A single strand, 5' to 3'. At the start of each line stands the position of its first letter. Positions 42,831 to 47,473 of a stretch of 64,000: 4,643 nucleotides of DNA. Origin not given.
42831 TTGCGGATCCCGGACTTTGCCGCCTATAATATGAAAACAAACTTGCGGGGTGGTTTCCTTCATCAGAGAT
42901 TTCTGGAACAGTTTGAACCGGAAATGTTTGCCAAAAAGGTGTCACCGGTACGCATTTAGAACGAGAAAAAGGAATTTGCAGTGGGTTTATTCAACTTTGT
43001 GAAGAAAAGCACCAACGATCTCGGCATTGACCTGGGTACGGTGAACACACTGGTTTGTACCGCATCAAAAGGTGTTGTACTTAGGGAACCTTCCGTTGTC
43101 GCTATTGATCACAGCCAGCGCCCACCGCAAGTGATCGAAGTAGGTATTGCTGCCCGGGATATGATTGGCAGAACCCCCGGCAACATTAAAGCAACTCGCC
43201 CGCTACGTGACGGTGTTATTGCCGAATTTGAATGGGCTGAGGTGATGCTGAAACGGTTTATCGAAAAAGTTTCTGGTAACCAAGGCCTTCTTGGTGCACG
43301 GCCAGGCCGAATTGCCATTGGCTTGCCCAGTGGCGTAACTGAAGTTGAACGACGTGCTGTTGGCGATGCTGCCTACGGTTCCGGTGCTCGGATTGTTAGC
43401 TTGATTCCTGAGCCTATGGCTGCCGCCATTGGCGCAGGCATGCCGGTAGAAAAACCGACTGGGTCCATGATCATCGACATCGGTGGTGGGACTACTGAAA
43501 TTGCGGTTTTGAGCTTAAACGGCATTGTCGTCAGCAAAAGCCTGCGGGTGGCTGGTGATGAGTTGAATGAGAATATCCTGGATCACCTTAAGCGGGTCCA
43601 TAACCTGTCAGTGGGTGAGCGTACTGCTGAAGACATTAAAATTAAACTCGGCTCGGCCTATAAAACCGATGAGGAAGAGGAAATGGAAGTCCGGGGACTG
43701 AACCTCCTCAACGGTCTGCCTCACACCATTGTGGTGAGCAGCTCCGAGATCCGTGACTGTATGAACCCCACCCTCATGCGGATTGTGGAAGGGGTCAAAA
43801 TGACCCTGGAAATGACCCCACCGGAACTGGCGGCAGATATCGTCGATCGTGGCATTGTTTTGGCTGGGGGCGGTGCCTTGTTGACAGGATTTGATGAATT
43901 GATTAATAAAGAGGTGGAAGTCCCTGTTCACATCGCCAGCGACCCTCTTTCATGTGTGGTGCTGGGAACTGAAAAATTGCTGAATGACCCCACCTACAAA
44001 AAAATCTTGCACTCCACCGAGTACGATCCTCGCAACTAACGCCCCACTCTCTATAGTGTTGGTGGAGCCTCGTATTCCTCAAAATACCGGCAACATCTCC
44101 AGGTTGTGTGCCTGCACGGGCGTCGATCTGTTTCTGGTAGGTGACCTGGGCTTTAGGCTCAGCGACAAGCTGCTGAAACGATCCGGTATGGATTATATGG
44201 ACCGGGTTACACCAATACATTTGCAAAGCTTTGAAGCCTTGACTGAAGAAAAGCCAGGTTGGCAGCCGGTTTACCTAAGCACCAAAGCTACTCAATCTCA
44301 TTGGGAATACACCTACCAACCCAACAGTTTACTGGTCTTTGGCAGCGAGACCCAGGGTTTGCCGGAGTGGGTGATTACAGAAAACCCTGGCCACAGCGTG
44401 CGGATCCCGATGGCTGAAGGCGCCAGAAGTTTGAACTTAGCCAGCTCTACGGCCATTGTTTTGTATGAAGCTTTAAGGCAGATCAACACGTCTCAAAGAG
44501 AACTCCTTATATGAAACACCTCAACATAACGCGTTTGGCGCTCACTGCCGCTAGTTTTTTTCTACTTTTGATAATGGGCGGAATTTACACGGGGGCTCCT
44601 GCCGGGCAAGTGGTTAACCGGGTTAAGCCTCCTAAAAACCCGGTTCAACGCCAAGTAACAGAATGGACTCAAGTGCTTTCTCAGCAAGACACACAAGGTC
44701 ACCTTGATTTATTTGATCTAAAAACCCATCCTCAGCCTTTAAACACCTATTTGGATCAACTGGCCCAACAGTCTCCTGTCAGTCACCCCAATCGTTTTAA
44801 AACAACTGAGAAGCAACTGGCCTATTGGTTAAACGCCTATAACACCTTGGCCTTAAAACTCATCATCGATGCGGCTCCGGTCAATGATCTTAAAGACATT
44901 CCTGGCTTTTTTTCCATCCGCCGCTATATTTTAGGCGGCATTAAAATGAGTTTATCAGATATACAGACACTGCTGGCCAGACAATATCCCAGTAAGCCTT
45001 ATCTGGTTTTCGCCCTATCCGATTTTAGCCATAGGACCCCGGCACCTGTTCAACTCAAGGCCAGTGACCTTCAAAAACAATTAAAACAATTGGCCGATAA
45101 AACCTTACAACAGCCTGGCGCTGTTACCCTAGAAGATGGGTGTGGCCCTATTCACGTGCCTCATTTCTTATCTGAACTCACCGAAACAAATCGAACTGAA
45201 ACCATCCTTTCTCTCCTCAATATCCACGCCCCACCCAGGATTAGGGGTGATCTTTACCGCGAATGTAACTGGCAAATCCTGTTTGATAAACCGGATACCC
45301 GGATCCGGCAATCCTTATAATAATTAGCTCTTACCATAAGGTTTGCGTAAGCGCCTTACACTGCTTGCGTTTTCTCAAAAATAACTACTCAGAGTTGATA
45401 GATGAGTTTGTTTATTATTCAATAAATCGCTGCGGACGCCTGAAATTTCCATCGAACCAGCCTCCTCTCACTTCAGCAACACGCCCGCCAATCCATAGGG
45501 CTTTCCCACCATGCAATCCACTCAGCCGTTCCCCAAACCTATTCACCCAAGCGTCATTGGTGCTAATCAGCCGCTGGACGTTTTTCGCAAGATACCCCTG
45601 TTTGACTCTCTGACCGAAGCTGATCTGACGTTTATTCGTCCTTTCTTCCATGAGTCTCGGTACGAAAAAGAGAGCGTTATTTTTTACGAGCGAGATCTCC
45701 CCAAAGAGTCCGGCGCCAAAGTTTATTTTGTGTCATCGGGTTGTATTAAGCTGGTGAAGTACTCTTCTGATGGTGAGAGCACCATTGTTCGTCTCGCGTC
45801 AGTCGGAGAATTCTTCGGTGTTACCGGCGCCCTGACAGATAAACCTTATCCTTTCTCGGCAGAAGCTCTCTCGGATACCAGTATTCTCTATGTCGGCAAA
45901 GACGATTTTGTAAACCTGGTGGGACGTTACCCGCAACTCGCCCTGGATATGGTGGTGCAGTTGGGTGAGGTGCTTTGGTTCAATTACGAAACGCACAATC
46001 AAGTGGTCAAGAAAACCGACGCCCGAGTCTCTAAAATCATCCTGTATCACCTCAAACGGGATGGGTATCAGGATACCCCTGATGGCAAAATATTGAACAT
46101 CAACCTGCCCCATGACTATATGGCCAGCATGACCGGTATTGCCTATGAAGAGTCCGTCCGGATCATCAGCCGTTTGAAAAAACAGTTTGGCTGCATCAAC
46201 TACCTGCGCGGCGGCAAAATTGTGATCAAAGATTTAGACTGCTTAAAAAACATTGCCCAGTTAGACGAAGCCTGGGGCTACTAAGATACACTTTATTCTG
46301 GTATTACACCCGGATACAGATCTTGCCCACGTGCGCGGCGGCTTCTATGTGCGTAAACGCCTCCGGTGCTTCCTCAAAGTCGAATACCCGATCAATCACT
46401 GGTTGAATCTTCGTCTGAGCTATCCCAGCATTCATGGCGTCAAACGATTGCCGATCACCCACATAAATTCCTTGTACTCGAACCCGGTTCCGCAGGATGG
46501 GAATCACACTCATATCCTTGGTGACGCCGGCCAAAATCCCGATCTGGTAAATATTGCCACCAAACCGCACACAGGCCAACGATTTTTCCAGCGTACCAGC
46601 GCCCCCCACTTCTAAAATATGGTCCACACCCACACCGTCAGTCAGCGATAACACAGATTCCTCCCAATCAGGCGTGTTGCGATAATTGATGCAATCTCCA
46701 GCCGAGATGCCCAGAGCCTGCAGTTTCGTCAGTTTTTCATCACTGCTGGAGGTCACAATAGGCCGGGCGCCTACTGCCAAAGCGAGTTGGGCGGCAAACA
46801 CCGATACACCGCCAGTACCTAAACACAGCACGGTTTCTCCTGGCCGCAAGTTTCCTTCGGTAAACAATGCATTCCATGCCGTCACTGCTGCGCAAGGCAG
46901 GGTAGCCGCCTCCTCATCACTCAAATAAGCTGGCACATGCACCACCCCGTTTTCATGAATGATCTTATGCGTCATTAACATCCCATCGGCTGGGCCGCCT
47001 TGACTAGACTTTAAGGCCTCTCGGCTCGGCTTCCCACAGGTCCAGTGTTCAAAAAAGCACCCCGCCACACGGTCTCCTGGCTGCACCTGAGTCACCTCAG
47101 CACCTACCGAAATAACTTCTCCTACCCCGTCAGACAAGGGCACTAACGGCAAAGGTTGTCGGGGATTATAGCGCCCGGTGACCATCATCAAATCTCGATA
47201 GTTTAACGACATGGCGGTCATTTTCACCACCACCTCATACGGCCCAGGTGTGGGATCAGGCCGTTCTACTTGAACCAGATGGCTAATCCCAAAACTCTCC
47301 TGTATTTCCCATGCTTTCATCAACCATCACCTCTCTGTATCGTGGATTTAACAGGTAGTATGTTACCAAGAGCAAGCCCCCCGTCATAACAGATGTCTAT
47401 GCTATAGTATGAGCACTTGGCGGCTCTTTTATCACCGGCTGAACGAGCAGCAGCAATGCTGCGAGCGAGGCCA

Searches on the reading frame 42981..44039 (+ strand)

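Call 34: search_protein_families(library=pfam, proteins=[window:42981-44039:+], max_evalue=0.00001)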
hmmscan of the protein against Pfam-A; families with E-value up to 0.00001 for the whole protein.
window:42981-44039:+ (352 aa): 5 families
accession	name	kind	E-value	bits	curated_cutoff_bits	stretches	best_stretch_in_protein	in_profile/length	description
PF06723.19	MreB_Mbl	-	1.8e-131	438.3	27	1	12-337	2-322/327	MreB/Mbl protein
PF14450.12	FtsA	-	1.3e-13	51.9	31.8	1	164-339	2-122/127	Cell division protein FtsA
PF00012.26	HSP70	-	9.4e-10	37.8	20.6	1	111-204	136-235/599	Hsp70 protein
PF00022.25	Actin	-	3.7e-07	29.5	27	0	253-313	291-350/410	Actin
PF11104.14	PilM_2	-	4.4e-07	29.6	27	0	259-320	246-306/340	Type IV pilus assembly protein PilM;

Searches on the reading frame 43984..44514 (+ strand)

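Call 50: search_protein_families(library=pfam, proteins=[window:43984-44514:+], max_evalue=0.001)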
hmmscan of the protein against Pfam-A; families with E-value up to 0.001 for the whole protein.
window:43984-44514:+ (176 aa): 1 family
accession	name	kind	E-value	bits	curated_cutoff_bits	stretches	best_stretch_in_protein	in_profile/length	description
PF00588.24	SpoU_methylase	-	7.5e-30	104.3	29.7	1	22-161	2-142/142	SpoU rRNA Methylase family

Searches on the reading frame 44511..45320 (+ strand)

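Call 50: search_protein_families(library=pfam, proteins=[window:44511-45320:+], max_evalue=0.001)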
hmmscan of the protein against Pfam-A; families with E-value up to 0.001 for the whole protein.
window:44511-45320:+ (269 aa): 1 family
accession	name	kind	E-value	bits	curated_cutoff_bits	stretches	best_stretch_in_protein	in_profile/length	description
PF04784.19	DUF547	-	4e-12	46.6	27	1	98-195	5-121/125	Protein of unknown function, DUF547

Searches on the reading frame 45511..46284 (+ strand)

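Call 50: search_protein_families(library=pfam, proteins=[window:45511-46284:+], max_evalue=0.001)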
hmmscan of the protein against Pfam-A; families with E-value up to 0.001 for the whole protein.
window:45511-46284:+ (257 aa): 2 families
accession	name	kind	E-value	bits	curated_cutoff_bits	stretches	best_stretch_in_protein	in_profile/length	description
PF00027.35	cNMP_binding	-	2e-17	63.4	27.5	1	50-139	3-88/89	Cyclic nucleotide-binding domain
PF13545.12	HTH_Crp_2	-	3.2e-08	33.9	27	1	172-247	2-69/70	Crp-like helix-turn-helix domain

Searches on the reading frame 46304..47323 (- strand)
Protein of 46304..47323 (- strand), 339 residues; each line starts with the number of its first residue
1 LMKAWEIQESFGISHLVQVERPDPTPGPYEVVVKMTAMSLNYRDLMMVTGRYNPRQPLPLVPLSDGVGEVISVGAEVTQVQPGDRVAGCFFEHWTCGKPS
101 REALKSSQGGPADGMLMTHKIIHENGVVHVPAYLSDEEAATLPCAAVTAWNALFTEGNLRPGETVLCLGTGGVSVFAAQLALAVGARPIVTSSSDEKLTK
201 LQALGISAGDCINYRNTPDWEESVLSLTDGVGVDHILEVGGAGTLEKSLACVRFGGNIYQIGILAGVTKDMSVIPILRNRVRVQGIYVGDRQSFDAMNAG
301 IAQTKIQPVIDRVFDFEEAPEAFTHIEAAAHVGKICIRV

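Call 50: search_protein_families(library=pfam, proteins=[window:46304-47323:-], max_evalue=0.001)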
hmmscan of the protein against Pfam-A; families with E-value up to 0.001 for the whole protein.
window:46304-47323:- (339 aa): 3 families
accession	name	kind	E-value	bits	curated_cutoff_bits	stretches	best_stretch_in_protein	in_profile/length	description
PF00107.32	ADH_zinc_N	-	6.7e-24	84.7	31.8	1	172-297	1-123/129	Zinc-binding dehydrogenase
PF13602.12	ADH_zinc_N_2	-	3.3e-17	64.1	27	1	208-335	3-132/134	Zinc-binding dehydrogenase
PF08240.17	ADH_N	-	7.5e-17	61.9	23.5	1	27-131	1-103/104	Alcohol dehydrogenase GroES-like domain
